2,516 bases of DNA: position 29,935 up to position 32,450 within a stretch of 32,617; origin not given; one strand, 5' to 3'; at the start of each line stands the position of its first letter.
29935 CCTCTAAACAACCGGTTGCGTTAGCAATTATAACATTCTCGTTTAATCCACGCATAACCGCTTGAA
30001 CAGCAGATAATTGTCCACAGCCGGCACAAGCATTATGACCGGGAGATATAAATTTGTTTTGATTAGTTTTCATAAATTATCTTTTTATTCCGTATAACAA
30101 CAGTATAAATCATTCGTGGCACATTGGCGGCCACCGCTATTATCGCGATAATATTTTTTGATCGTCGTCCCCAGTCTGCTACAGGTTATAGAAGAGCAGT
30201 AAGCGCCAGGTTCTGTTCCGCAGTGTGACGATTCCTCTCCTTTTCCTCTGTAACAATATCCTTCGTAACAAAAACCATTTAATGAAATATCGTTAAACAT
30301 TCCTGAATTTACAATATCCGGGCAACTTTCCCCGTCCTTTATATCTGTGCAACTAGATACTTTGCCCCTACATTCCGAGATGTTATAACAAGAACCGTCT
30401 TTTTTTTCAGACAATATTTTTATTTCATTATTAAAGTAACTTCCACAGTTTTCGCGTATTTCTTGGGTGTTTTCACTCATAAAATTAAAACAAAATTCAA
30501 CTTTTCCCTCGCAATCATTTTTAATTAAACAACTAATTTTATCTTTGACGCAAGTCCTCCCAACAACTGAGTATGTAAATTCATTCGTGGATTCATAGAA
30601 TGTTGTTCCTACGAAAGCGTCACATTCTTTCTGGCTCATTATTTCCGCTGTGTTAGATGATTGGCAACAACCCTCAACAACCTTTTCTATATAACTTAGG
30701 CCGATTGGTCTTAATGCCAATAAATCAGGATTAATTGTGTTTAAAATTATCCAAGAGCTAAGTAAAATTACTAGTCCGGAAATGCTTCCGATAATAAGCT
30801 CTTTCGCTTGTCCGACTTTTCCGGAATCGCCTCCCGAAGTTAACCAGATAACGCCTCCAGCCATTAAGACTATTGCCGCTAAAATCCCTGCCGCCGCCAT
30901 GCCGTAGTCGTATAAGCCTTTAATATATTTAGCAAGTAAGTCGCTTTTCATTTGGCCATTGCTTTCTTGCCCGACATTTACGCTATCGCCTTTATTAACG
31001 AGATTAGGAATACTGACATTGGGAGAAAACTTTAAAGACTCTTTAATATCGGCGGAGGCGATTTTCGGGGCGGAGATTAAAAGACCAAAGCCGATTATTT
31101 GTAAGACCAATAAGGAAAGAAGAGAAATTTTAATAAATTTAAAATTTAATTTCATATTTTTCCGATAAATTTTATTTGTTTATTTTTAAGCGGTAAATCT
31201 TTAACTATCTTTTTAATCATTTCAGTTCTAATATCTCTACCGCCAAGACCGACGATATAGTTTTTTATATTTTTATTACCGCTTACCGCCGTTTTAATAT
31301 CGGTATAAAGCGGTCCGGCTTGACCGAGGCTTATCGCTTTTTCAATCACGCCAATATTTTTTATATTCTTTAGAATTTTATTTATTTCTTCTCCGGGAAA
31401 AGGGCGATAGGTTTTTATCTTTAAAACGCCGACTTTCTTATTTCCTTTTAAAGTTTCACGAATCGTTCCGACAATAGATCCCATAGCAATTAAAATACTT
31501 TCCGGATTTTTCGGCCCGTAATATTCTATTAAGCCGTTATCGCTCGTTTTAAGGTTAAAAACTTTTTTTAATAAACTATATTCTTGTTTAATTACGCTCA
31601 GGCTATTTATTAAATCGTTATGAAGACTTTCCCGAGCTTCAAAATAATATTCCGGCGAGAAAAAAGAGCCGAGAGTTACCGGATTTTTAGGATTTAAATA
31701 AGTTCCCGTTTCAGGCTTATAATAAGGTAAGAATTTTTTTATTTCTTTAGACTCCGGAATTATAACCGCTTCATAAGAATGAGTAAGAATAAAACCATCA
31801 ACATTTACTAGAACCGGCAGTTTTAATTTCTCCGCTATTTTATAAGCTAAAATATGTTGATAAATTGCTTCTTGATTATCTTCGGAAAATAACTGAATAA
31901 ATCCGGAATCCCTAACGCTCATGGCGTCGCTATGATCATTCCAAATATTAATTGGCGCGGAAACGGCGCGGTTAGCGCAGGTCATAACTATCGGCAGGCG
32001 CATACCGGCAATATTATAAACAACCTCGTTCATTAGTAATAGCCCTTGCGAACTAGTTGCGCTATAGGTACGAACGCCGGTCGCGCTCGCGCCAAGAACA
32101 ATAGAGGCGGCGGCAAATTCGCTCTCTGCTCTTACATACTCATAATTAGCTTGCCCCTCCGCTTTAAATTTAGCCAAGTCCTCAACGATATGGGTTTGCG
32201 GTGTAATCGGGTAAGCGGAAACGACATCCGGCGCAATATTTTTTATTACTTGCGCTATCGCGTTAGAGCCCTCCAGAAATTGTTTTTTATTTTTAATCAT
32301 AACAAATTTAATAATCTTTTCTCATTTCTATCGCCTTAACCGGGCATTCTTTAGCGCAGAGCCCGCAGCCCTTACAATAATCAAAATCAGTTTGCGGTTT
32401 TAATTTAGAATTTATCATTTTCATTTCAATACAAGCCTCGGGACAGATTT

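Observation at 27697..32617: The pyruvate:ferredoxin oxidoreductase operon is interleaved with two pilin-like secreted-protein genes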

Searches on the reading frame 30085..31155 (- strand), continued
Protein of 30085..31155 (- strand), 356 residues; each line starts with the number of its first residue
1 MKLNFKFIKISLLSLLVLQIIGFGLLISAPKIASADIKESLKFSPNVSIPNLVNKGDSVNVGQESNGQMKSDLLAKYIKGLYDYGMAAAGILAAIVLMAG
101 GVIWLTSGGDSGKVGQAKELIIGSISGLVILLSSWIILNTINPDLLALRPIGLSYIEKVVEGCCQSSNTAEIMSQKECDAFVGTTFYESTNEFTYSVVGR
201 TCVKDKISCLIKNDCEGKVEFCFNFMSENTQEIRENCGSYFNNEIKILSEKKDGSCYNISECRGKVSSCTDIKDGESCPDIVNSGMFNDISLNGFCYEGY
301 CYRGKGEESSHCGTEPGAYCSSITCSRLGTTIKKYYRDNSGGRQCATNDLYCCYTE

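Call 51: fold_search(model_id=the predicted structure, library=pdb)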
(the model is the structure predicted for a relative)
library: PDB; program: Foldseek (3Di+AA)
matches with E <= 10: 31; with E <= 0.001: 0
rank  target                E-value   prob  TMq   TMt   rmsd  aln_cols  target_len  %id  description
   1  5xu0_A                4.1e-01  0.08  0.12  0.18  19.2       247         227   11  Structure of the membrane fusion protein Spr0693 from Streptococcus pneumoniae R6 (released 2018-01-24)
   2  7y9b_A                9.7e-01  0.38  0.17  0.31  20.4       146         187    7  Crystal structure of the membrane (M) protein of a SARS-COV-2-related coronavirus (released 2022-08-17)
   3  8w2e_A                1.1e+00  0.28  0.17  0.29  19.7       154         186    9  SARS-CoV-2 M protein dimer in complex with JNJ-9676 and Fab-B (released 2025-01-29)
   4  2f1m_B                2.3e+00  0.09  0.18  0.27  17.9       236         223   11  Conformational flexibility in the multidrug efflux system protein AcrA (released 2006-03-21)
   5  2f1m_D                2.4e+00  0.08  0.18  0.28  17.7       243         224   11  Conformational flexibility in the multidrug efflux system protein AcrA (released 2006-03-21)
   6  9a2v_MODEL_1_A        3.6e+00  0.08  0.19  0.17  17.4       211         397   11  Model of E. coli AcrA by in-cell photo-crosslinking MS and deep learning (released 2023-02-24)
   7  7sqx                  3.8e+00  0.01  0.06  0.07  15.9        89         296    9  Crystal Structure of Pseudomonas aeruginosa lytic polysaccharide monooxygenase CbpD (released 2022-07-20)
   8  9rxe_MODEL_1_A        4.3e+00  0.30  0.16  0.47   6.0        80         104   20  Solution structure of the HR1c domain of human PKN1 (released 2025-12-31)
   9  9l9t_A                4.6e+00  0.11  0.17  0.30  19.6       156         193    8  Crystal structure of a coronaviral M protein in complex with a C-terminal peptide of the N protein (released 2025-11-05)
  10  3lq7_B                5.4e+00  0.14  0.12  0.20   7.3        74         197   14  Crystal structure of glutathione s-transferase from agrobacterium tumefaciens str. c58 (released 2010-02-23)
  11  6iol_K                5.4e+00  0.01  0.11  0.12  22.1       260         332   10  Cryo-EM structure of multidrug efflux pump MexAB-OprM (60 degree state) (released 2019-04-03)
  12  8dfu_0                6.1e+00  0.63  0.18  0.69   1.9        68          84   16  Cryo-EM structure of conjugation pili from Aeropyrum pernix (released 2023-03-22)
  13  8gym_B                6.4e+00  0.04  0.11  0.10  22.6       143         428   10  Cryo-EM structure of Tetrahymena thermophila respiratory mega-complex MC IV2+(I+III2+II)2 (released 2023-06-14)
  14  1vf7_H                6.8e+00  0.03  0.14  0.19  19.6       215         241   11  Crystal structure of the membrane fusion protein, MexA of the multidrug transporter (released 2004-05-25)
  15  4e2t_A                6.8e+00  0.01  0.09  0.15  12.5       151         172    8  Crystal Structures of RadA intein from Pyrococcus horikoshii (released 2012-05-16)
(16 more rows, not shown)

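Call 56: search_protein_families(library=pfam, proteins=[L085:6001-7212:+, L085:7655-8647:+], max_evalue=0.05)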
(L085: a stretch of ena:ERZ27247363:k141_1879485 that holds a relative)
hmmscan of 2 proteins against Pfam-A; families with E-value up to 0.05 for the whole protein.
L085:6001-7212:+ (403 aa): 1 family
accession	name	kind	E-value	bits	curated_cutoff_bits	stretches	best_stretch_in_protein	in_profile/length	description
PF18895.5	T4SS_pilin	-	5.4e-06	26.8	26.6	1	183-252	3-71/71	Type IV secretion system pilin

L085:7655-8647:+ (330 aa): 2 families
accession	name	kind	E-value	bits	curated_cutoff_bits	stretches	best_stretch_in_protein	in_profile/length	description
PF00877.26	NLPC_P60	-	7e-07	29.6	23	1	219-288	13-77/105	NlpC/P60 family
PF18895.5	T4SS_pilin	-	8.1e-07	29.5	26.6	1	72-136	4-67/71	Type IV secretion system pilin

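Call 66: find_encoding_contigs(protein=P0175, flank=7000, max_places=1)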
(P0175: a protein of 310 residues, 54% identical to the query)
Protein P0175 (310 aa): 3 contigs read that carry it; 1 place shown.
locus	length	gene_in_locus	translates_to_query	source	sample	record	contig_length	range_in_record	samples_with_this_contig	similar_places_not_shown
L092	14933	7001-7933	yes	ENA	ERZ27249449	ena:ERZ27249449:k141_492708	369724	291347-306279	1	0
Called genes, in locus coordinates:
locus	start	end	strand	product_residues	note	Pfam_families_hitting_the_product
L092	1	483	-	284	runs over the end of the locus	PF00398:RrnaAD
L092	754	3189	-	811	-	PF00133:tRNA-synt_1, PF09334:tRNA-synt_1g, PF13603:tRNA-synt_1_2, PF00133:tRNA-synt_1, PF08264:Anticodon_1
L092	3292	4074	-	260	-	PF03372:Exo_endo_phos, PF14529:Exo_endo_phos_2 (faint)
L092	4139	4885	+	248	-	PF13462:Thioredoxin_4, PF01323:DSBA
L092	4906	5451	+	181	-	PF01558:POR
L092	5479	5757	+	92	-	PF14697:Fer4_21 (weak), PF12797:Fer4_2 (weak), PF00037:Fer4 (weak), PF13237:Fer4_10 (weak), PF12838:Fer4_7, PF13187:Fer4_9 (weak), PF14697:Fer4_21 (weak), PF00037:Fer4, +6 more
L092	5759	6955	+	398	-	PF01855:POR_N, PF17147:PFOR_II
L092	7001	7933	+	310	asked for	PF18895:T4SS_pilin (weak)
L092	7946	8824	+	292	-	PF02775:TPP_enzyme_C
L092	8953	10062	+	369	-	PF18895:T4SS_pilin (weak), PF02557:VanY, PF01427:Peptidase_M15 (faint)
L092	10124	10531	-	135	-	PF00075:RNase_H, PF13456:RVT_3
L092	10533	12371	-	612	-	PF01368:DHH, PF02272:DHHA1, PF17768:RecJ_OB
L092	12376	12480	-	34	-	-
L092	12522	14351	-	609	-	PF00009:GTP_EFTU, PF01926:MMR_HSR1 (faint), PF03144:GTP_EFTU_D2, PF22042:EF-G_D2 (weak), PF14492:EFG_III (faint), PF00679:EFG_C, PF06421:LepA_C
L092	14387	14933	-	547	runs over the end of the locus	PF03023:MurJ, PF01943:Polysacc_synt, PF13440:Polysacc_synt_3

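Call 67: find_encoding_contigs(protein=P0198, flank=7000, max_places=1)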
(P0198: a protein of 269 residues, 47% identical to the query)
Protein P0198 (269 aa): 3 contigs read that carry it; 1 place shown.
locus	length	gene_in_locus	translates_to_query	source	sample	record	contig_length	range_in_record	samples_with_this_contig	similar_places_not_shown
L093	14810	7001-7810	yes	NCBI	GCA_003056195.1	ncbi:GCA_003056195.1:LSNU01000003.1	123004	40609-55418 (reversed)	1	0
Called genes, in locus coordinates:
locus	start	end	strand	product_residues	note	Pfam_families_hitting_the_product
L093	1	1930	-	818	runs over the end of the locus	PF00133:tRNA-synt_1, PF09334:tRNA-synt_1g, PF13603:tRNA-synt_1_2, PF00133:tRNA-synt_1, PF08264:Anticodon_1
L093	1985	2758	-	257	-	PF03372:Exo_endo_phos, PF14529:Exo_endo_phos_2 (weak)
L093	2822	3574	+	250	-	PF13462:Thioredoxin_4, PF01323:DSBA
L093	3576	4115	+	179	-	PF01558:POR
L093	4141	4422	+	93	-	PF00037:Fer4 (weak), PF12797:Fer4_2 (weak), PF13237:Fer4_10, PF14697:Fer4_21, PF12838:Fer4_7, PF13187:Fer4_9, PF25160:LdpA_Fe-S-bd (weak), PF00037:Fer4, +6 more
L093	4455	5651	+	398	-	PF01855:POR_N, PF17147:PFOR_II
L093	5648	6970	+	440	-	PF18895:T4SS_pilin (weak)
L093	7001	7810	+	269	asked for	PF18895:T4SS_pilin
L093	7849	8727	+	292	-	PF02775:TPP_enzyme_C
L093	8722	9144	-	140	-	PF00075:RNase_H, PF13456:RVT_3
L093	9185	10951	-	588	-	PF01368:DHH, PF02272:DHHA1, PF17768:RecJ_OB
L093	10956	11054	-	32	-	-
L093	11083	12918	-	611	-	PF00009:GTP_EFTU, PF01926:MMR_HSR1 (faint), PF14492:EFG_III (faint), PF03144:GTP_EFTU_D2, PF22042:EF-G_D2 (faint), PF00679:EFG_C, PF06421:LepA_C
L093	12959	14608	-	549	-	PF03023:MurJ, PF01943:Polysacc_synt, PF13440:Polysacc_synt_3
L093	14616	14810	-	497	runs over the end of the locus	PF13231:PMT_2 (weak), PF00515:TPR_1 (faint), PF07719:TPR_2 (faint)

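Call 68: find_related_loci(query=P0212, collection=metagenome_contigs, flank=7000)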
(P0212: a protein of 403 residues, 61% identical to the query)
Query P0212 (403 aa) in metagenome_contigs; peptide patterns used: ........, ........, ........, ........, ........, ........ (x = any residue, [..] = any of these).
141 stretches matched a pattern; 1 encode a relative of the query (tblastn E <= 1e-3); 1 distinct loci.
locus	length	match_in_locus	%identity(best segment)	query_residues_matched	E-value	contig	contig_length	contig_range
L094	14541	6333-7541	100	1-403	0e+0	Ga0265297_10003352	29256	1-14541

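Call 73: fold_search(model_id=the predicted structure, library=viral)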
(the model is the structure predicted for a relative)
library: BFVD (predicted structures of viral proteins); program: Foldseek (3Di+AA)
matches with E <= 10: 71; with E <= 0.001: 0
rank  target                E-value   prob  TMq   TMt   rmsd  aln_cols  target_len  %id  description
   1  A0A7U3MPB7            7.6e-01  0.15  0.15  0.24  28.4       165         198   13  (no name in the UniProt tables at hand)
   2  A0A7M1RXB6            2.1e+00  0.93  0.15  0.76   1.7        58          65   16  Uncharacterized protein [uncultured phage cr11_1]
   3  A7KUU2                2.5e+00  0.02  0.09  0.05  25.6       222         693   12  (no name in the UniProt tables at hand)
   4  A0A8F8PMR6            2.7e+00  0.72  0.19  0.69   2.9        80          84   18  Transmembrane protein [Clandestinovirus]
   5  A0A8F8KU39            2.8e+00  0.14  0.16  0.31  17.9       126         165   17  Transmembrane protein [Clandestinovirus]
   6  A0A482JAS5            3.0e+00  0.60  0.14  0.59   5.0        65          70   11  Uncharacterized protein [Streptomyces phage EGole]
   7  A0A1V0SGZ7            3.2e+00  0.06  0.18  0.10  17.3       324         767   10  Collagen triple helix repeat containing protein [Hokovirus HKV1]
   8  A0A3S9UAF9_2          3.4e+00  0.16  0.19  0.07  21.7       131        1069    8  Tape measure protein [Gordonia phage Dorito]
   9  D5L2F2                3.6e+00  0.47  0.16  0.65   2.9        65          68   15  Hypothetical membrane protein [uncultured virus]
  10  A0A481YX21            3.6e+00  0.21  0.15  0.22  10.7       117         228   13  Ring finger domain protein [Marseillevirus LCMAC202]
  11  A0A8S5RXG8            3.6e+00  0.10  0.09  0.35   6.7        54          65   17  GTPase [Siphoviridae sp. ctEJG5]
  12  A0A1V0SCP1            3.6e+00  0.06  0.08  0.06   4.8        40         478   18  Uncharacterized protein [Indivirus ILV1]
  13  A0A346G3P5            3.8e+00  0.60  0.16  0.61   2.0        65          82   18  (no name in the UniProt tables at hand)
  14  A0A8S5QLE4            3.8e+00  0.35  0.14  0.50   3.7        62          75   11  Uncharacterized protein [CrAss-like virus sp. ctYsL76]
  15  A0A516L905            4.0e+00  0.09  0.18  0.33  22.4       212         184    7  (no name in the UniProt tables at hand)
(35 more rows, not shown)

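Call 77: search_protein_families(library=pfam, proteins=[L087:7830-9359:+, L092:8953-10062:+], max_evalue=0.01)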
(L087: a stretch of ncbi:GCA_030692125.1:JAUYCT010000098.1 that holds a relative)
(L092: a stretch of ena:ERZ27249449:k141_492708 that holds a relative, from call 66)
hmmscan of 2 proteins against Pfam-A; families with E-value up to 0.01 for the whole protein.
L087:7830-9359:+ (509 aa): 1 family
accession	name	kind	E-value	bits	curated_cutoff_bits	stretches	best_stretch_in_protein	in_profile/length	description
PF18895.5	T4SS_pilin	-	9e-05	22.9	26.6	1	143-202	11-69/71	Type IV secretion system pilin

L092:8953-10062:+ (369 aa): 3 families
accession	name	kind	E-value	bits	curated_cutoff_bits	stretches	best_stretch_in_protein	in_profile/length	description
PF02557.22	VanY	-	2e-08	34.5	25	1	232-359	3-129/132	D-alanyl-D-alanine carboxypeptidase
PF18895.5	T4SS_pilin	-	7.1e-07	29.6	26.6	1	106-171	4-68/71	Type IV secretion system pilin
PF01427.22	Peptidase_M15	-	1.3e-06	28.8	27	1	337-358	162-183/199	D-ala-D-ala dipeptidase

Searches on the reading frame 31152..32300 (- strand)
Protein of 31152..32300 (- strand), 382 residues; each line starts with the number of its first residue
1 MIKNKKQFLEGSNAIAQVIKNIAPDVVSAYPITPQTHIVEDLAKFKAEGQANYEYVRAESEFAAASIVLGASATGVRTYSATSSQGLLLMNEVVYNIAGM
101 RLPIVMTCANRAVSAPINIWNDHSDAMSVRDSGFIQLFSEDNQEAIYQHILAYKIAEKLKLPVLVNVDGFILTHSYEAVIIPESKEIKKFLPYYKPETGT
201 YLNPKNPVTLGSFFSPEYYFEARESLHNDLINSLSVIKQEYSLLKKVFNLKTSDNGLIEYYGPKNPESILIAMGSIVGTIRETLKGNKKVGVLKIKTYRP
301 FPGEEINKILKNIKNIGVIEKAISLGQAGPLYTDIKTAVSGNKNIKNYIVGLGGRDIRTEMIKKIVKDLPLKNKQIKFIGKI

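Call 3: search_protein_families(library=pfam, proteins=[window:31152-32300:-], max_evalue=0.01)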
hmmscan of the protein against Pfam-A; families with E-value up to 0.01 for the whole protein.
window:31152-32300:- (382 aa): 2 families
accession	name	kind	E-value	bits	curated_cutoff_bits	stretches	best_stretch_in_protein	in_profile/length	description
PF01855.24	POR_N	-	9.5e-71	238.6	27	1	18-238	2-227/231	Pyruvate flavodoxin/ferredoxin oxidoreductase, thiamine diP-bdg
PF17147.9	PFOR_II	-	1e-24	87.2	27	1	267-361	2-101/102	Pyruvate:ferredoxin oxidoreductase core domain II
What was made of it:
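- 31152..32300 (-): porA, the alpha subunit, 382 aa. POR_N 9.5e-71 and PFOR_II 1e-24 (call 3).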

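Call 8: find_encoding_contigs(protein=window:31152-32300:-, flank=10000, max_places=10)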
Protein window:31152-32300:- (382 aa): 1 contig read that carries it; 1 place shown.
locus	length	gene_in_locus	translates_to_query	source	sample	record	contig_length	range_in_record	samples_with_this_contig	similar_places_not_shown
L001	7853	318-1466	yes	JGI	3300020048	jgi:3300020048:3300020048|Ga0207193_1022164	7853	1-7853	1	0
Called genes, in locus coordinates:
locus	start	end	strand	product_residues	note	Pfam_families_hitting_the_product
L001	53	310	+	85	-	PF12797:Fer4_2 (faint), PF12837:Fer4_6 (faint), PF13237:Fer4_10 (faint), PF14697:Fer4_21, PF12800:Fer4_4 (faint), PF12838:Fer4_7, PF13187:Fer4_9 (weak), PF00037:Fer4, +1 more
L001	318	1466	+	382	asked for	PF01855:POR_N, PF17147:PFOR_II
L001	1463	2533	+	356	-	PF18895:T4SS_pilin (weak)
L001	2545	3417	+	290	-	PF02775:TPP_enzyme_C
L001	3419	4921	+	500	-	-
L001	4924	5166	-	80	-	PF13456:RVT_3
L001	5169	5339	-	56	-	-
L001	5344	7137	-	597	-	PF01368:DHH, PF02272:DHHA1, PF17768:RecJ_OB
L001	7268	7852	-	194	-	?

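Call 39: search_protein_families(library=ncbifam, proteins=[window:31152-32300:-], max_evalue=0.1)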
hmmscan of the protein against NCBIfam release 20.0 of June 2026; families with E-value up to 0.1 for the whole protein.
window:31152-32300:- (382 aa): 13 families
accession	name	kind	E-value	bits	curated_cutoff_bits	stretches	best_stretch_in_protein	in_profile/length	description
NF040682.1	PorA_Arch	equivalog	2.2e-133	445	550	1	7-380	4-384/387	pyruvate synthase subunit PorA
NF006233.0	PRK08367.1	equivalog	4.4e-101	338.6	625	1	6-366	4-369/394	pyruvate ferredoxin oxidoreductase subunit alpha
NF007201.0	PRK09622.1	equivalog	1.1e-85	288.1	590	1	6-374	10-383/405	2-oxoacid:ferredoxin oxidoreductase subunit alpha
NF006232.0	PRK08366.1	equivalog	3.9e-85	285.8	646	1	3-369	4-374/394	2-ketoisovalerate ferredoxin oxidoreductase subunit alpha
NF045764.1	PhenlGlyoxDHPadG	equivalog_domain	6.2e-69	232.4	700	1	9-368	5-378/398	NADH-dependent phenylglyoxylate dehydrogenase subunit alpha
NF045791.1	OxalOxredalpha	equivalog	1.3e-59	202.2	500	1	5-369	3-375/395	oxalate oxidoreductase subunit alpha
TIGR02176.1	pyruv_ox_red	equivalog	8.5e-57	192.8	911.35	1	9-378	4-387/1167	pyruvate:ferredoxin (flavodoxin) oxidoreductase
NF005507.0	PRK07119.1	subfamily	2.2e-35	122.1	399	1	4-366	2-345/352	3-methyl-2-oxobutanoate dehydrogenase subunit VorB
NF006412.0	PRK08659.1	equivalog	8.9e-34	117.3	411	1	4-367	3-374/378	2-oxoacid:acceptor oxidoreductase subunit alpha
TIGR03710.1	OAFO_sf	subfamily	8.2e-32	110.5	482.75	1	4-328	191-528/561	2-oxoacid:acceptor oxidoreductase subunit alpha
NF041170.1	Oxoac_fdxalpha_Archa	equivalog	2.3e-24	85.7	800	1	25-369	254-622/636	2-oxoacid:ferredoxin oxidoreductase subunit alpha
NF007206.0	PRK09627.1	equivalog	1.4e-20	73.6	579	1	11-367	8-373/375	2-oxoglutarate synthase subunit alpha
TIGR03336.1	IOR_alpha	equivalog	8.4e-13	47.5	650.9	1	6-322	2-288/595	indolepyruvate ferredoxin oxidoreductase subunit alpha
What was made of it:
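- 31152..32300 (-): Best NCBIfam match is PorA_Arch at 445 bits, below the equivalog cut-off of 550 (call 39).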
